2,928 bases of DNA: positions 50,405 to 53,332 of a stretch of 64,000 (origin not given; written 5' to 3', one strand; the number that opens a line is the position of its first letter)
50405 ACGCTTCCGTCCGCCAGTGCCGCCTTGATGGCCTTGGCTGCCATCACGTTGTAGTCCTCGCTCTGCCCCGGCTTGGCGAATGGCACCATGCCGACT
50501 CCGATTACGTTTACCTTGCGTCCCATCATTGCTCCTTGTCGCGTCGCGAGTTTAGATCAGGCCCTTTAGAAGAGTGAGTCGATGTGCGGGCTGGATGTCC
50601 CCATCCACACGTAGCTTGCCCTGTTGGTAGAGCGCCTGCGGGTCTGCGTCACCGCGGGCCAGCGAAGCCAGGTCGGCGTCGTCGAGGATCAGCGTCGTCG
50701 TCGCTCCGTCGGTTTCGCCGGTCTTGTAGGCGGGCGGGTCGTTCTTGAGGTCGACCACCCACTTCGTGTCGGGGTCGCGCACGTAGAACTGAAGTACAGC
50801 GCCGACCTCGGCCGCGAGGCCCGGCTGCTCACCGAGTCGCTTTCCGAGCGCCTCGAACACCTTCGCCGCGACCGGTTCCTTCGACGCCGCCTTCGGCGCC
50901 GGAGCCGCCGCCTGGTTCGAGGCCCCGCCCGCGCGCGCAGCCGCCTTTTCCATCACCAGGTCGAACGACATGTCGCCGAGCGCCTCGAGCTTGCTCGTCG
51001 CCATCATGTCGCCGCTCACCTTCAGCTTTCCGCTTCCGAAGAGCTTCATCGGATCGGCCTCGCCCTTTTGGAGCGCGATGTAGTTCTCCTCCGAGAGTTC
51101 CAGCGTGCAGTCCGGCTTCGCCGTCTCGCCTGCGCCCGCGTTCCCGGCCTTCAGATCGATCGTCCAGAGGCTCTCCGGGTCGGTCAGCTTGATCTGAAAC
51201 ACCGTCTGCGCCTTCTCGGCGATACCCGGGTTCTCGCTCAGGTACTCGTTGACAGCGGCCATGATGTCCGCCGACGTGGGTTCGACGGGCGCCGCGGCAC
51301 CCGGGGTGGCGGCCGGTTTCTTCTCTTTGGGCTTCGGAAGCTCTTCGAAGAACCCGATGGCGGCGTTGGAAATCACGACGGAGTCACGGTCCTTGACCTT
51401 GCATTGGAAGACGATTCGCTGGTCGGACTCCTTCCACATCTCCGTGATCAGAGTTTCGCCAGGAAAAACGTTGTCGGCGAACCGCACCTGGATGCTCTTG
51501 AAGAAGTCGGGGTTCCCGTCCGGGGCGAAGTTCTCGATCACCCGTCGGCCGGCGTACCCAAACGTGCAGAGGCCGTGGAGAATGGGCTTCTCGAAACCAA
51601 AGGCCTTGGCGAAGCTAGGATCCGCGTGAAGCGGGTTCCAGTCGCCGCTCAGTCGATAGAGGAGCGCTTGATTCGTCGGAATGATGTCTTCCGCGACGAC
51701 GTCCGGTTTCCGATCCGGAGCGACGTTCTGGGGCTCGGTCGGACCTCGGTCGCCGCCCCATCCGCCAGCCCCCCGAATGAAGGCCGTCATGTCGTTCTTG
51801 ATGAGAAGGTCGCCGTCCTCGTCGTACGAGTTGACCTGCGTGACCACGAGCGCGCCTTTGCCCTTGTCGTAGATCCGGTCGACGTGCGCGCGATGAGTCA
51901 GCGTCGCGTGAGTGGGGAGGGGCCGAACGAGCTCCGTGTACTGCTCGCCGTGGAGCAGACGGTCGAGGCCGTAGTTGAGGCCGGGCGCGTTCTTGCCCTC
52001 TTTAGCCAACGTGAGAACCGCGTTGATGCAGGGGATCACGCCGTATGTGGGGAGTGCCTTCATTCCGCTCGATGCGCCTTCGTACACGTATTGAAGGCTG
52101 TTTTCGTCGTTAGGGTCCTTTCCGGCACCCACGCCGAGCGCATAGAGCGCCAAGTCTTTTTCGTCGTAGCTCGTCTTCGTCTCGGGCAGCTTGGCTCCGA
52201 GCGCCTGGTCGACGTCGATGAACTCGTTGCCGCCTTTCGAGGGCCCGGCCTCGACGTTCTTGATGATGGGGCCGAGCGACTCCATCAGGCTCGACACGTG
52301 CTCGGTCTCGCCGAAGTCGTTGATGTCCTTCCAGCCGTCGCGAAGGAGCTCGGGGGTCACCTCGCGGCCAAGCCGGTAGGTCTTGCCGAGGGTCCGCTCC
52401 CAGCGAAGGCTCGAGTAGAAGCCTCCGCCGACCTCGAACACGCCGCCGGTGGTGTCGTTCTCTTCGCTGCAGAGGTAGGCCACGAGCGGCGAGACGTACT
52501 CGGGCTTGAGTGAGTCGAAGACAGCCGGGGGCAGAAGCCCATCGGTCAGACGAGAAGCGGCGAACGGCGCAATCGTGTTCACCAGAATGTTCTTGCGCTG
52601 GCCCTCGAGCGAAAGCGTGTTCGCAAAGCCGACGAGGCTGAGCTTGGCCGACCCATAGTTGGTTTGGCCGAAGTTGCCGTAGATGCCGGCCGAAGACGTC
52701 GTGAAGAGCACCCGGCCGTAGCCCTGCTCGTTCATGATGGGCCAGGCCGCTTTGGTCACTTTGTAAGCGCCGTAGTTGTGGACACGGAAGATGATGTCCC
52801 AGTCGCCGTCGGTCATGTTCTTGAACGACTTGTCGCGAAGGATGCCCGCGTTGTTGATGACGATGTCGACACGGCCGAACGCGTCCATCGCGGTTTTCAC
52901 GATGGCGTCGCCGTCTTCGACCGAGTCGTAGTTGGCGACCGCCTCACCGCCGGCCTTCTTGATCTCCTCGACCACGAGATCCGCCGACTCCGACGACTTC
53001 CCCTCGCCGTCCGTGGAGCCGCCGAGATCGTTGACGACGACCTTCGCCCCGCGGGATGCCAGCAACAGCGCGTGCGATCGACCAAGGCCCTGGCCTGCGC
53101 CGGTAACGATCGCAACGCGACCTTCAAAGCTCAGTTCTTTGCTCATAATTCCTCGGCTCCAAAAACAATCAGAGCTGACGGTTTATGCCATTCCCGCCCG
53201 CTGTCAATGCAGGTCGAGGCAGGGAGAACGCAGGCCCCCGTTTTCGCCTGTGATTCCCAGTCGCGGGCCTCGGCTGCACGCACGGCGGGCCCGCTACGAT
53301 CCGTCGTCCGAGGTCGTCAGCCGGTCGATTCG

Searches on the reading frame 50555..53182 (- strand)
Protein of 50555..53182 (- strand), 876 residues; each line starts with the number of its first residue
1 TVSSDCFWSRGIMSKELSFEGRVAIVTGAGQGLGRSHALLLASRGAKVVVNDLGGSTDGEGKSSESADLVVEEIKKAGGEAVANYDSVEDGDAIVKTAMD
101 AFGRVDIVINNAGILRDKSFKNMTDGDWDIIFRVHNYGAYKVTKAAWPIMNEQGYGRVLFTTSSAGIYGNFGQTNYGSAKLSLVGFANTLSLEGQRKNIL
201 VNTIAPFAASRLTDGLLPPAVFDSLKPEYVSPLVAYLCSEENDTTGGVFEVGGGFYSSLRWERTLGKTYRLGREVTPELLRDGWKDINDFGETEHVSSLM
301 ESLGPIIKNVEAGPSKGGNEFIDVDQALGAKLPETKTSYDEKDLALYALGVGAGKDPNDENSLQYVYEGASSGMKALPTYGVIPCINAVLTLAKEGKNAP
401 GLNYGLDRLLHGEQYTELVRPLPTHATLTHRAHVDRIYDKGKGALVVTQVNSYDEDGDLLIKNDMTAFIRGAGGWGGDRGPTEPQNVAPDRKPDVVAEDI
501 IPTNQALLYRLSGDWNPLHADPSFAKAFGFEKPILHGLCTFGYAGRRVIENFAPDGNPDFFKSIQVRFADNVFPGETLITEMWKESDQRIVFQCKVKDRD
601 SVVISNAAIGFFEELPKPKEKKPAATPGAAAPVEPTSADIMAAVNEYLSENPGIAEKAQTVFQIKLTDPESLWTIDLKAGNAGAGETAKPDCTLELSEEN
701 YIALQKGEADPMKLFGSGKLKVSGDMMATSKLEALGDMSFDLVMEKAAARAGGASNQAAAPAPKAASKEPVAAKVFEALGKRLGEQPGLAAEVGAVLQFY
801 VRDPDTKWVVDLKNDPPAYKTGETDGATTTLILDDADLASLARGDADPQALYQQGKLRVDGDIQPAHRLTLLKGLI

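Call 52: search_protein_families(library=pfam, proteins=[window:50555-53182:-], max_evalue=0.0001)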
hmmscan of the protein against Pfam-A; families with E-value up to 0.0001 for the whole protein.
window:50555-53182:- (876 aa): 8 families
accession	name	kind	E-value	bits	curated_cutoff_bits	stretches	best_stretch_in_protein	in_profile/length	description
PF22622.2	MFE-2_hydrat-2_N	-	1.3e-37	129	27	1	338-471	2-130/130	MFE-2 hydratase 2 N-terminal domain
PF00106.31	adh_short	-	1.4e-36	126.3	26.6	1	22-206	1-179/195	short chain dehydrogenase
PF02036.22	SCP2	-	1.3e-35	122.2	21.3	2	652-735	13-99/101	SCP-2 sterol transfer family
PF01575.25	MaoC_dehydratas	-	2.7e-29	101.7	27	1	488-604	5-120/123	MaoC like domain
PF13561.12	adh_short_C2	-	4.9e-29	102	27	1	28-254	1-234/236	Enoyl-(Acyl carrier protein) reductase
PF08659.16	KR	-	9.6e-15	55.4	22.6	1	25-195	4-168/180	KR domain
PF14864.11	Alkyl_sulf_C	-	3.2e-12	47.2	27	1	789-869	28-109/125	Alkyl sulfatase C-terminal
PF13452.11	FAS1_DH_region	-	1.9e-05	25.3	22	0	397-458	63-127/132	FAS1-like, dehydratase domain region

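Call 98: search_protein_families(library=ncbifam, proteins=[window:50555-53182:-], max_evalue=1e-10)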
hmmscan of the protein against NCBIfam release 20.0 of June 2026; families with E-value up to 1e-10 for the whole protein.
window:50555-53182:- (876 aa): 165 families (the best 25 are shown)
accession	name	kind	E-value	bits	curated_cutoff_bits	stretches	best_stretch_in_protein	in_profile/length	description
NF005861.0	PRK07791.1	subfamily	1.1e-67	228.5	373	1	19-260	4-261/300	SDR family oxidoreductase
NF005862.0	PRK07792.1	equivalog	2.1e-50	171.6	414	1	14-254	6-254/307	3-oxoacyl-ACP reductase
TIGR03971.1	SDR_subfam_1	subfamily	1.7e-42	145.6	300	1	19-208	1-197/271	mycofactocin-coupled SDR family oxidoreductase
TIGR01830.1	3oxo_ACP_reduc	equivalog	3.2e-42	144.9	297.75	1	24-255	1-238/239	3-oxoacyl-[acyl-carrier-protein] reductase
NF004198.0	PRK05653.1-3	equivalog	8.4e-42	143.3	296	1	19-256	5-247/248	3-oxoacyl-ACP reductase FabG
NF009546.0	PRK12935.1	equivalog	8.4e-40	136.9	418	1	19-206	4-186/247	acetoacetyl-CoA reductase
TIGR01829.1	AcAcCoA_reduct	subfamily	1.1e-37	130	302.1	1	22-256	1-241/242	acetoacetyl-CoA reductase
NF009466.0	PRK12826.1-2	subfamily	2.5e-36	125.4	222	1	22-254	4-243/248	3-oxoacyl-ACP reductase FabG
NF009464.0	PRK12824.1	subfamily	3e-35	122.1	269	1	22-256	3-243/245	3-oxoacyl-ACP reductase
NF009093.0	PRK12429.1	subfamily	5.1e-35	121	258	1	19-206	3-184/259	3-hydroxybutyrate dehydrogenase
NF005559.1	PRK07231.1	subfamily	1.2e-34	119.9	215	1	19-208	2-185/249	glucose 1-dehydrogenase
NF006110.0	PRK08261.1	equivalog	2.3e-33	115.8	410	1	17-213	210-398/454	3-oxoacyl-ACP reductase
NF004197.0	PRK05653.1-1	equivalog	5.9e-32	111.2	332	1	18-207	4-188/249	3-oxoacyl-ACP reductase FabG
TIGR01963.1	PHB_DH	subfamily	6.8e-32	110.7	307.05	1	22-206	2-180/255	3-hydroxybutyrate dehydrogenase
NF009467.0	PRK12826.1-3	subfamily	7.1e-32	110.6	269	1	18-208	5-202/274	SDR family mycofactocin-dependent oxidoreductase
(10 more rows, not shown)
